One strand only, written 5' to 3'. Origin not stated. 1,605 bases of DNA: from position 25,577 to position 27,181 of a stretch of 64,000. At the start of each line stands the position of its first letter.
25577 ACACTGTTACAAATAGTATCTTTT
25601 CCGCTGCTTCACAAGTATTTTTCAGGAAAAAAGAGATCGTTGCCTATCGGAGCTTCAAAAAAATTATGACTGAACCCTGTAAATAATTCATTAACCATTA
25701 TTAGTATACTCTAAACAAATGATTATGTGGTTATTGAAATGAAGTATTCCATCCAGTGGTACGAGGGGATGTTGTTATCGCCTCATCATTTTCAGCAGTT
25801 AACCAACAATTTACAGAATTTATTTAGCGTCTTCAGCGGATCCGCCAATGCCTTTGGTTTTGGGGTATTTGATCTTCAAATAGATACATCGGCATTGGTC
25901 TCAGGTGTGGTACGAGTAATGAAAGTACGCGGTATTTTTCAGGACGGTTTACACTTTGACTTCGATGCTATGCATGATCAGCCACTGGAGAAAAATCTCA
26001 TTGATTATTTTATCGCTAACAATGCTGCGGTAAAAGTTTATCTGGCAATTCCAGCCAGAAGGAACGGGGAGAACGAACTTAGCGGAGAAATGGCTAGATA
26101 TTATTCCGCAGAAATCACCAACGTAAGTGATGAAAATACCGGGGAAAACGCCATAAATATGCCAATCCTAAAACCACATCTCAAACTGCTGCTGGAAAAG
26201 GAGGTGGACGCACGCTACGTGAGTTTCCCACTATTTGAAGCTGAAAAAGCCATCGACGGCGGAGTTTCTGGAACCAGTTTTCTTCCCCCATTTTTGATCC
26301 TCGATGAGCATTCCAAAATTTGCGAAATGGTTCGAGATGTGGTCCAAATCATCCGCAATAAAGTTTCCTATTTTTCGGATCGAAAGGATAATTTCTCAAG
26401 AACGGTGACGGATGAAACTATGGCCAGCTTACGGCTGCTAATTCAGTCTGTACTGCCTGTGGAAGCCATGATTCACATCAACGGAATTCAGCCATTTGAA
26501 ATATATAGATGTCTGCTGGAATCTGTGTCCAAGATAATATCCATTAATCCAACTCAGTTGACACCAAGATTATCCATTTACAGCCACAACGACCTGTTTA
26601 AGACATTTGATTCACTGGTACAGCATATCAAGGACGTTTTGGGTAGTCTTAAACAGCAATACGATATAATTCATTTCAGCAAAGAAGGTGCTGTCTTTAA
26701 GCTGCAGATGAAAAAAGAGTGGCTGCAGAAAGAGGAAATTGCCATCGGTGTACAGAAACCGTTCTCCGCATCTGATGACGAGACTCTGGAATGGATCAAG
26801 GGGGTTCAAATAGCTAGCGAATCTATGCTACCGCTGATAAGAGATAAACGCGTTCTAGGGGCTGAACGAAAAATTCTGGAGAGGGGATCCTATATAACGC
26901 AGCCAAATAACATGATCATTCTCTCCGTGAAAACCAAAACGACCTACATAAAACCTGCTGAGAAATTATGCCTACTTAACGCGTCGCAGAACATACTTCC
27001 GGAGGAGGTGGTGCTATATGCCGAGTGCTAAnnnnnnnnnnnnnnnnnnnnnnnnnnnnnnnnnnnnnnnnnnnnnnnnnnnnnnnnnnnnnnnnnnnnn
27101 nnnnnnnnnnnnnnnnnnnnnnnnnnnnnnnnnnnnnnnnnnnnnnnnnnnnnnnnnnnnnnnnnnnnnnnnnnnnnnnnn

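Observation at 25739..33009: Stand-alone tssK-tssL-tssM-tssA type VI secretion module in a streamlined alphaproteobacterial backbone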

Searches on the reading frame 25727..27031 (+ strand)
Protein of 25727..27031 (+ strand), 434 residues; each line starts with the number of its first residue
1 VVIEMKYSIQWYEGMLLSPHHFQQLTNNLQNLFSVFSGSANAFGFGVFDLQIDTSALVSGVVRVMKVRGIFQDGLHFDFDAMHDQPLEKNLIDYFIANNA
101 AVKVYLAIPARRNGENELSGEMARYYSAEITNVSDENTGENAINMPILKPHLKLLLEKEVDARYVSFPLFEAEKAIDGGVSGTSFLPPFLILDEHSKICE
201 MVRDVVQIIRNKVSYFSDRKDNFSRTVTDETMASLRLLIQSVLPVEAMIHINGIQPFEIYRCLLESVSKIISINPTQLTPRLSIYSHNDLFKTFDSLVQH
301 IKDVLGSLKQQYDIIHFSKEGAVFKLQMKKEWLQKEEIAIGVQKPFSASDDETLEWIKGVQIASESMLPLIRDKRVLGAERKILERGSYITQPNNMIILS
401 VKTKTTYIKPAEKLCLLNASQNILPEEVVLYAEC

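Call 3: search_protein_families(library=pfam, proteins=[window:25727-27031:+], max_evalue=0.01)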
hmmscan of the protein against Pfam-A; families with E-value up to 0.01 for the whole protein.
window:25727-27031:+ (434 aa): 1 family
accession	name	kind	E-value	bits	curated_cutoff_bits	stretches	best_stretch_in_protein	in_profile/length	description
PF05936.17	T6SS_VasE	-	1.4e-42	146.5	23.4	1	21-343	1-337/429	Bacterial Type VI secretion, VC_A0110, EvfL, ImpJ, VasE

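Call 4: search_protein_families(library=ncbifam, proteins=[window:25727-27031:+], max_evalue=0.01)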
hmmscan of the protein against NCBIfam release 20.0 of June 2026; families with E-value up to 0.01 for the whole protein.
window:25727-27031:+ (434 aa): 1 family
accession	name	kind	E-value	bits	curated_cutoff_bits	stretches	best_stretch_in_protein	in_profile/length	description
TIGR03353.2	VI_chp_4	equivalog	5.7e-61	206.9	100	1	9-383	3-376/429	type VI secretion system baseplate subunit TssK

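Call 14: find_homologous_proteins(query=window:25739-27031:+, max_evalue=1e-10)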
Query window:25739-27031:+ (430 aa): 328 proteins with E <= 1e-10 among 5237 candidates; the best 120 are listed.
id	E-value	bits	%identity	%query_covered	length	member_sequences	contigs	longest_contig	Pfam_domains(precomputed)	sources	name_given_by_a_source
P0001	2.4e-283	957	100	100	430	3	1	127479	PF05936.18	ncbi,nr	ncbi:MAG: type VI secretion system baseplate subunit TssK [Holosporaceae bacterium]|nr:type VI secre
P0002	1.7e-223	760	78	100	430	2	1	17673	PF05936.18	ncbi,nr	ncbi:MAG: type VI secretion system baseplate subunit TssK [Holosporaceae bacterium]|nr:type VI secre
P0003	5.6e-221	752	76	100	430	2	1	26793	PF05936.18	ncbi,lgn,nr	ncbi:MAG: type VI secretion system baseplate subunit TssK [Holosporaceae bacterium]|nr:type VI secre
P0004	6.5e-218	742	73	100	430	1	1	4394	PF05936.18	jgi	jgi:type VI secretion system protein ImpJ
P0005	3.7e-217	739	73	100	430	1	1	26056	PF05936.18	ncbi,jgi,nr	ncbi:MAG: type VI secretion system baseplate subunit TssK [Holosporaceae bacterium]|jgi:type VI secr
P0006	1.0e-215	734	75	98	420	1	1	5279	PF05936.18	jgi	jgi:type VI secretion system protein ImpJ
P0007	4.1e-215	732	73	100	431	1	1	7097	PF05936.18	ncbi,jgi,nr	ncbi:MAG: type VI secretion system baseplate subunit TssK [Holosporaceae bacterium]|jgi:type VI secr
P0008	6.2e-214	728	74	100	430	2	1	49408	PF05936.18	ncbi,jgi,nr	ncbi:MAG: type VI secretion system baseplate subunit TssK [Holosporaceae bacterium]|jgi:type VI secr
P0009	7.1e-214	728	71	100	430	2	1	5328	PF05936.18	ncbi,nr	ncbi:MAG: type VI secretion system baseplate subunit TssK [Holosporaceae bacterium]|nr:type VI secre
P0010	4.9e-213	726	73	100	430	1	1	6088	PF05936.18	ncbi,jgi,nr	ncbi:MAG: type VI secretion system baseplate subunit TssK [Holosporaceae bacterium]|jgi:type VI secr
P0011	1.0e-210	718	74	97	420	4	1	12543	PF05936.18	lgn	-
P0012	3.3e-210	716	71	100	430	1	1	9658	PF05936.18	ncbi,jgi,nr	ncbi:MAG: type VI secretion system baseplate subunit TssK [Holosporaceae bacterium]|jgi:type VI secr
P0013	3.3e-210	716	72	100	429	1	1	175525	PF05936.18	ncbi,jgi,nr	ncbi:MAG: type VI secretion system baseplate subunit TssK [Holosporaceae bacterium]|jgi:type VI secr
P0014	1.0e-209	715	71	100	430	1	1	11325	PF05936.18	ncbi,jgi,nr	ncbi:MAG: type VI secretion system baseplate subunit TssK [Holosporaceae bacterium]|jgi:type VI secr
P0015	1.8e-209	714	73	100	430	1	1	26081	PF05936.18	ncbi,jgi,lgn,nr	ncbi:MAG: type VI secretion system baseplate subunit TssK [Holosporaceae bacterium]|jgi:type VI secr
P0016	2.1e-209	714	72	100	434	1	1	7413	PF05936.18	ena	-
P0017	8.7e-209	712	72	100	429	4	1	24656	PF05936.18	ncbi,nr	ncbi:MAG: type VI secretion system baseplate subunit TssK [Holosporaceae bacterium]|nr:type VI secre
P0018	2.6e-208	710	69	100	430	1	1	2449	PF05936.18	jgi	jgi:type VI secretion system protein ImpJ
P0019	7.1e-206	702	70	99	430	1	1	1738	PF05936.18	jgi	jgi:type VI secretion system protein ImpJ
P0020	1.1e-205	701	72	100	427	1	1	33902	PF05936.18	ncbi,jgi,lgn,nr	ncbi:MAG: type VI secretion system baseplate subunit TssK [Holosporaceae bacterium]|jgi:type VI secr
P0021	3.4e-205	700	71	98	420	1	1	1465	PF05936.18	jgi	jgi:type VI secretion system protein ImpJ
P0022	5.3e-205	699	71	99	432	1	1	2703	PF05936.18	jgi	jgi:type VI secretion system protein ImpJ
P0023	1.6e-204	697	69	100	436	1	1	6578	PF05936.18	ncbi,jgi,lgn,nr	ncbi:MAG: type VI secretion system baseplate subunit TssK [Holosporaceae bacterium]|jgi:type VI secr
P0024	4.6e-204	696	69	100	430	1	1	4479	PF05936.18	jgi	jgi:type VI secretion system protein ImpJ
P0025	1.9e-202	691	68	100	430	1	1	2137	PF05936.18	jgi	jgi:type VI secretion system protein ImpJ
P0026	8.1e-201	685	67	99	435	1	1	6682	PF05936.18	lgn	-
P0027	1.2e-200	685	70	97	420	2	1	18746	PF05936.18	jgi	jgi:type VI secretion system protein ImpJ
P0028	3.1e-199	680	67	99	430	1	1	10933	PF05936.18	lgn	-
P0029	4.1e-199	680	67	100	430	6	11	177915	PF05936.18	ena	-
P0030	5.6e-199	679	68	99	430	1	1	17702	PF05936.18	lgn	-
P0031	2.2e-198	677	65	99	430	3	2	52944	PF05936.18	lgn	-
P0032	1.5e-197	675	68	99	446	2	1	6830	PF05936.18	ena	-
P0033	8.0e-197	672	65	99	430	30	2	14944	PF05936.18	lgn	-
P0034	9.3e-196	669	66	100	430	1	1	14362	PF05936.18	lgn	-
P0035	6.5e-193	659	66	99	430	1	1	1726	PF05936.18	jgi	jgi:type VI secretion system protein ImpJ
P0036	3.5e-192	657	66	100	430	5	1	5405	PF05936.18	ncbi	-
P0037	2.5e-191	654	64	100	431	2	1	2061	PF05936.18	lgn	-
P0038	3.4e-191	654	70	95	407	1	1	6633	PF05936.18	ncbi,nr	ncbi:MAG: type VI secretion system baseplate subunit TssK, partial [Holosporaceae bacterium]|nr:type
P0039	1.2e-189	648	65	99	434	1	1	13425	PF05936.18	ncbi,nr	ncbi:type VI secretion protein [Alphaproteobacteria bacterium]|nr:type VI secretion protein [Alphapr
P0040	3.5e-189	647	66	99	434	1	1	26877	PF05936.18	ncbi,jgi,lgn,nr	ncbi:MAG: type VI secretion system baseplate subunit TssK [Holosporaceae bacterium]|jgi:type VI secr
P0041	8.0e-188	642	65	100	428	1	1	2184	PF05936.18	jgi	jgi:type VI secretion system protein ImpJ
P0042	2.3e-187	641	63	100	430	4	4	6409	PF05936.18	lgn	-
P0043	7.8e-187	639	63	99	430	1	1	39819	PF05936.18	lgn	-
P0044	1.6e-186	638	63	99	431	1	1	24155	PF05936.18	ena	-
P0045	5.1e-186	637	63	99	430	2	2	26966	PF05936.18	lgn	-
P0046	2.1e-185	635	63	99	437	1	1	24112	PF05936.18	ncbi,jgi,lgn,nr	ncbi:MAG: type VI secretion system baseplate subunit TssK [Holosporaceae bacterium]|jgi:type VI secr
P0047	7.0e-185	633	65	99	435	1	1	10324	PF05936.18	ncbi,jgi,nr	ncbi:MAG: type VI secretion system baseplate subunit TssK [Holosporaceae bacterium]|jgi:type VI secr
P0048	9.2e-185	632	63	99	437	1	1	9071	PF05936.18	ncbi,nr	ncbi:type VI secretion protein [Alphaproteobacteria bacterium]|nr:type VI secretion protein [Alphapr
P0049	2.2e-184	631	63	99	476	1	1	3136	PF05936.18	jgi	jgi:type VI secretion system protein ImpJ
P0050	3.1e-184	631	62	99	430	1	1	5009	PF05936.18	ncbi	-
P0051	6.0e-184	630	62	99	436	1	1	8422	PF05936.18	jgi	jgi:type VI secretion system protein ImpJ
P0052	1.0e-183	629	64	99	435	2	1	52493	PF05936.18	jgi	jgi:type VI secretion system protein ImpJ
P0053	2.4e-183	628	63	100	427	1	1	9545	PF05936.18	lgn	-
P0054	1.2e-182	625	64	99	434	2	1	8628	PF05936.18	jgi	jgi:type VI secretion system protein ImpJ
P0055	1.4e-182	625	62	100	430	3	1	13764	PF05936.18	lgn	-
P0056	8.2e-181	619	63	99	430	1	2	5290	PF05936.18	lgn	-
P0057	1.8e-180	618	61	99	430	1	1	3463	PF05936.18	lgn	-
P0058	2.4e-180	618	60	99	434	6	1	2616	PF05936.18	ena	-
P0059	1.3e-179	615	60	99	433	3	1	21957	PF05936.18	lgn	-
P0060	1.4e-179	615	64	97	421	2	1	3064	PF05936.18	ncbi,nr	ncbi:MAG: type VI secretion system baseplate subunit TssK [Holosporaceae bacterium]|nr:type VI secre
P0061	2.8e-177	608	60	99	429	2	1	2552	PF05936.18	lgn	-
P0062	6.3e-177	607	61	99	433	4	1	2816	PF05936.18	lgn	-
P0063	2.9e-176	604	59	99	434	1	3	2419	PF05936.18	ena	-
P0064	4.3e-174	597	62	94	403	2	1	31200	PF05936.18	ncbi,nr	ncbi:hypothetical protein FACS189472_02470 [Alphaproteobacteria bacterium]|nr:hypothetical protein F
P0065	3.0e-173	594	59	99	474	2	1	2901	PF05936.18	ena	-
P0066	6.2e-172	590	58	99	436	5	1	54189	PF05936.18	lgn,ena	-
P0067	5.5e-171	587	58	100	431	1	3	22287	PF05936.18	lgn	-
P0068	5.8e-171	587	58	99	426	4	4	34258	PF05936.18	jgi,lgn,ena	-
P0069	1.2e-170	586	58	100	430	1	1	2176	PF05936.18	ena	-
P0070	8.4e-170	583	58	99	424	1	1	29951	PF05936.18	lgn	-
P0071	2.1e-168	579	57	99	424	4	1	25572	PF05936.18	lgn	-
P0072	6.6e-168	577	58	99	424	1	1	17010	PF05936.18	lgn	-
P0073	1.1e-167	576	73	80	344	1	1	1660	PF05936.18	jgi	jgi:type VI secretion system protein ImpJ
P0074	3.9e-166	571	58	100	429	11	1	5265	PF05936.18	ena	-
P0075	5.0e-166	571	56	99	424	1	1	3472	PF05936.18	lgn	-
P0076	9.1e-166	570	56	99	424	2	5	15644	PF05936.18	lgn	-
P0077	3.8e-164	565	58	100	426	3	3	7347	PF05936.18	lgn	-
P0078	1.9e-163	562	57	100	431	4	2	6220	PF05936.18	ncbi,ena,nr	ncbi:MAG: type VI secretion system baseplate subunit TssK [Alphaproteobacteria bacterium]|nr:type VI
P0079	3.7e-163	561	56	99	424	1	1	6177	PF05936.18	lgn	-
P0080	4.0e-163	561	56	100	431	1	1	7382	PF05936.18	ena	-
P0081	5.7e-163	561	56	100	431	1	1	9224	PF05936.18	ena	-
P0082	2.0e-162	559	56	100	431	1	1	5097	PF05936.18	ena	-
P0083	2.5e-162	559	56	100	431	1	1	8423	PF05936.18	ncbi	-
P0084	3.1e-162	558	56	100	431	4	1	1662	PF05936.18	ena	-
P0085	4.6e-162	558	55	100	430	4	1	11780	PF05936.18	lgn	-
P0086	9.5e-162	557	55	100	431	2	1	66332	PF05936.18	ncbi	-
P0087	2.0e-161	556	55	100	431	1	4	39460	PF05936.18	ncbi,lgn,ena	-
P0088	2.2e-161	555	55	100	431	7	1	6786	PF05936.18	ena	-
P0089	2.5e-161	555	56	99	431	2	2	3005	PF05936.18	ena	-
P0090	6.3e-161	554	55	99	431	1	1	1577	PF05936.18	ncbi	-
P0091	1.2e-160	553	55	100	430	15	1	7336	PF05936.18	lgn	-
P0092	1.7e-160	552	55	100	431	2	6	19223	PF05936.18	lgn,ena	-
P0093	1.9e-160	552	55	100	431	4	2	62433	PF05936.18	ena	-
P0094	6.1e-160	551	55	100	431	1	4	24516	PF05936.18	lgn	-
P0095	1.2e-159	550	55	100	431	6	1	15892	PF05936.18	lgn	-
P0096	1.7e-159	549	56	99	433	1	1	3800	PF05936.18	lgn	-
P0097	4.4e-159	548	54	100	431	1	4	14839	PF05936.18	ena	-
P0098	5.9e-159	547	54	100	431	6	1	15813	PF05936.18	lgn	-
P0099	2.1e-158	546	54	100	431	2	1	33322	PF05936.18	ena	-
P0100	2.1e-158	546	54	100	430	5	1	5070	PF05936.18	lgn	-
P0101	9.2e-158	544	54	99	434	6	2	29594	PF05936.18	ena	-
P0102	1.4e-157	543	55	99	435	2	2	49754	PF05936.18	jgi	-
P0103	2.6e-156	539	54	100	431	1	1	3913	PF05936.18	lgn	-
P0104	1.3e-144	500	67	73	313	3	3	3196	PF05936.18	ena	-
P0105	9.8e-133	461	73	65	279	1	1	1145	PF05936.18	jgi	jgi:type VI secretion system protein ImpJ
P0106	2.7e-131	456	60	75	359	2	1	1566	PF05936.18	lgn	-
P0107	3.6e-115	403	45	100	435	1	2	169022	PF05936.18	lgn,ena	-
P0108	3.2e-114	400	44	100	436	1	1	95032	PF05936.18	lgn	-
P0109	8.2e-114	399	44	99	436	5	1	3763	PF05936.18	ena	-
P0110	6.1e-113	396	44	99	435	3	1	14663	PF05936.18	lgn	-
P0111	8.2e-113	395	44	100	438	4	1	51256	PF05936.18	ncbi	-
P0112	5.5e-109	383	43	99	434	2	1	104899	PF05936.18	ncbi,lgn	-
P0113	2.3e-107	378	43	100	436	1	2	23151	PF05936.18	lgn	-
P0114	5.2e-106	373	43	100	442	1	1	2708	PF05936.18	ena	-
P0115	8.8e-105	369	40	99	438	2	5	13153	PF05936.18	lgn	-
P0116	2.4e-102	361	54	66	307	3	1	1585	PF05936.18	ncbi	-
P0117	4.2e-81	291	37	99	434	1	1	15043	PF05936.18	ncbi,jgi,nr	ncbi:MAG: type VI secretion system baseplate subunit TssK [Holosporales bacterium]|jgi:type VI secre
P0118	3.3e-77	278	35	99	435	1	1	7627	PF05936.18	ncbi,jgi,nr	ncbi:MAG: type VI secretion system baseplate subunit TssK [Holosporales bacterium]|jgi:type VI secre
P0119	2.7e-75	272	51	56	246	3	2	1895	PF05936.18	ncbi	-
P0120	2.7e-74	269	34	99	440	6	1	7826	PF05936.18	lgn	-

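Call 20: find_encoding_contigs(protein=P0001, flank=10000, max_places=3)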
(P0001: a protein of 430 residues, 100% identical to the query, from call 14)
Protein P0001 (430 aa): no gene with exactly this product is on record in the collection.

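Call 21: find_encoding_contigs(protein=P0107, flank=10000, max_places=2)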
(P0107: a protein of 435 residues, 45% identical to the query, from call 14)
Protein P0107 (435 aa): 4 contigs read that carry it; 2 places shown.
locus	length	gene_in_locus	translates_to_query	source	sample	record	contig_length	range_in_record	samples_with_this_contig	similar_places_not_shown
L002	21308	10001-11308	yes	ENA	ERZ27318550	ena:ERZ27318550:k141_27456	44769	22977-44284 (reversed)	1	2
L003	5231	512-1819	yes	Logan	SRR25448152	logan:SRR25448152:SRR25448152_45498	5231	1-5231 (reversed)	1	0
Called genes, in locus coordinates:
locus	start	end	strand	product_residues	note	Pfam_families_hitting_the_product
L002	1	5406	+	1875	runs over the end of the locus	-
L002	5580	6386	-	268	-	PF00149:Metallophos, PF13277:YmdB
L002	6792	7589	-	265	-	PF17930:LpxI_N, PF06230:LpxI_C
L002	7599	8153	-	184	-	PF00132:Hexapep, PF13720:Acetyltransf_11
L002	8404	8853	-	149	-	PF22817:ApeP-like, PF07977:FabA, PF22818:ApeI-like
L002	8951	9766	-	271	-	PF00072:Response_reg, PF00486:Trans_reg_C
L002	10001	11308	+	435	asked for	PF05936:T6SS_VasE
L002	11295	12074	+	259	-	PF09850:DotU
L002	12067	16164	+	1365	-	PF14331:IcmF-related_N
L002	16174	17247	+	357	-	PF06812:ImpA_N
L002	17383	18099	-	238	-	PF22688:Hda_lid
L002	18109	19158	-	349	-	PF01594:AI-2E_transport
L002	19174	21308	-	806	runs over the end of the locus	PF01588:tRNA_bind, PF03483:B3_4, PF03484:B5, PF17759:tRNA_synthFbeta, PF03147:FDX-ACB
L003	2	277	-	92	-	?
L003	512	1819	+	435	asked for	PF05936:T6SS_VasE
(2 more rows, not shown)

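Call 22: find_encoding_contigs(protein=P0117, flank=10000, max_places=2)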
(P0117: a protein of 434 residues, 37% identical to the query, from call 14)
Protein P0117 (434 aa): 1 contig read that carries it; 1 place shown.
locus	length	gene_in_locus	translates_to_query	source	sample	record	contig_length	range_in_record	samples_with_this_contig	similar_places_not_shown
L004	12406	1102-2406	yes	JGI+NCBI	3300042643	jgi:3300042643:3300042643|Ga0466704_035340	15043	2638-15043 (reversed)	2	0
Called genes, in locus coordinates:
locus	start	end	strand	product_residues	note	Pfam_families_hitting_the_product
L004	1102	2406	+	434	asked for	PF05936:T6SS_VasE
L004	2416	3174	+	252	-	PF09850:DotU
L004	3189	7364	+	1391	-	PF14331:IcmF-related_N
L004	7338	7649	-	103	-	PF03652:RuvX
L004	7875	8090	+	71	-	-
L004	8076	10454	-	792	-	-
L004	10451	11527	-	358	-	PF03739:LptF_LptG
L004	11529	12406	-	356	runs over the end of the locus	PF03739:LptF_LptG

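Call 38: list_cluster_members(proteins=[P0001, P0121])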
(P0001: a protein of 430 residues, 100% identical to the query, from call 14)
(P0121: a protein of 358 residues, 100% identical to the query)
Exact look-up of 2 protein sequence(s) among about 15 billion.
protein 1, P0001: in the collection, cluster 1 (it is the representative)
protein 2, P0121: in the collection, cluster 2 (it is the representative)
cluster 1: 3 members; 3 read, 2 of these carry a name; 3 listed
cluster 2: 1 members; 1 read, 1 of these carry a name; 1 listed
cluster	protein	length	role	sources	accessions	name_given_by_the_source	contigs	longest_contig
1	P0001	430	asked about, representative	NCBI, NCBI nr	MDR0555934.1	MAG: type VI secretion system baseplate subunit TssK [Holosporaceae bacterium] | type VI secretion system baseplate subunit TssK [Holosporaceae bacterium]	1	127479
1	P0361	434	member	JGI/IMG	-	type VI secretion system protein ImpJ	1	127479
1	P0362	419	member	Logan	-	-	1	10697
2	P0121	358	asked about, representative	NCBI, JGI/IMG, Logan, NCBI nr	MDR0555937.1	MAG: type VI secretion system protein TssA [Holosporaceae bacterium] | type VI secretion system protein ImpA | type VI secretion system protein TssA [Holosporaceae bacterium]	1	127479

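Call 53: search_solved_structures(query=window:25739-27031:+, max_evalue=0.01)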
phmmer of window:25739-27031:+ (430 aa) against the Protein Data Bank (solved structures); distinct sequences matched with E-value up to 0.01: 5.
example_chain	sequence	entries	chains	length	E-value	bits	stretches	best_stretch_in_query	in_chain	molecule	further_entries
5y0e_A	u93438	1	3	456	9.7e-19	70.8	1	3-299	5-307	TssK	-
6giy_D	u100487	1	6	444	4.8e-07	32.3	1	3-319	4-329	TssK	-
5m30_A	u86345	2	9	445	4.8e-07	32.3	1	3-319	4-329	Type VI secretion protein | TssK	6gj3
6n38_A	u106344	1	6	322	6e-07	32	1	3-291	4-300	Putative type VI secretion protein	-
5mwn_A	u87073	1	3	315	6.6e-07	31.8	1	3-284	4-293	Type VI secretion protein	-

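Call 61: find_encoding_contigs(protein=window:25727-27031:+, flank=10000, max_places=3)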
Protein window:25727-27031:+ (434 aa): no gene with exactly this product is on record in the collection.
